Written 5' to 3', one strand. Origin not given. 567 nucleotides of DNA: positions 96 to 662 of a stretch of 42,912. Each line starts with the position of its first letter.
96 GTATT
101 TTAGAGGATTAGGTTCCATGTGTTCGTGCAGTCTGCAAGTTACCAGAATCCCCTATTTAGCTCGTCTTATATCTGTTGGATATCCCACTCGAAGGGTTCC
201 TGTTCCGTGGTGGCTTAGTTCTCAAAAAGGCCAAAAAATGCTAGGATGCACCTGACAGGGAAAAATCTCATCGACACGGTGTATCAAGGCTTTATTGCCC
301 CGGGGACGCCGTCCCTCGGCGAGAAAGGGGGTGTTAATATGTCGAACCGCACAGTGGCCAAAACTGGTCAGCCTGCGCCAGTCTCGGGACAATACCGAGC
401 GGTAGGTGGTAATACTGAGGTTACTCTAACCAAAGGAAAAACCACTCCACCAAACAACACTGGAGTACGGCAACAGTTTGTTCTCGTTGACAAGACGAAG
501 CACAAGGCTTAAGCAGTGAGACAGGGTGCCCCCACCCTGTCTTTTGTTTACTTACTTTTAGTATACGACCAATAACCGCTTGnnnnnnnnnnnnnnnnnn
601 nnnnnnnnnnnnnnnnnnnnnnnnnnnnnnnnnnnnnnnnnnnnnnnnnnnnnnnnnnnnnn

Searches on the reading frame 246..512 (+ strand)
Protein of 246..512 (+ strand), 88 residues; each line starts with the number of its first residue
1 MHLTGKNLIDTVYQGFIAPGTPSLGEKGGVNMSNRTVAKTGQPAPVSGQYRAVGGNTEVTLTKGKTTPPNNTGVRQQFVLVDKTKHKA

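Call 7: search_protein_families(library=pfam, proteins=[window:246-512:+], max_evalue=0.01)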
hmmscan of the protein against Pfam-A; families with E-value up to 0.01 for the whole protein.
window:246-512:+ (88 aa): 1 family
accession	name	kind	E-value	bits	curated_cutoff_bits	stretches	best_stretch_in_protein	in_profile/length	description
PF14168.11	YjzC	-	0.0038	18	25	1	32-71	1-47/55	YjzC-like protein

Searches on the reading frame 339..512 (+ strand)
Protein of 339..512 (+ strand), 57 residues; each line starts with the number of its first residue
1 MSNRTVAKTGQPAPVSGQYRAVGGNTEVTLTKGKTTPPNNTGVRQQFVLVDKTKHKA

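Call 39: find_encoding_contigs(protein=window:339-512:+, flank=10000, max_places=10)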
Protein window:339-512:+ (57 aa): no gene with exactly this product is on record in the collection.
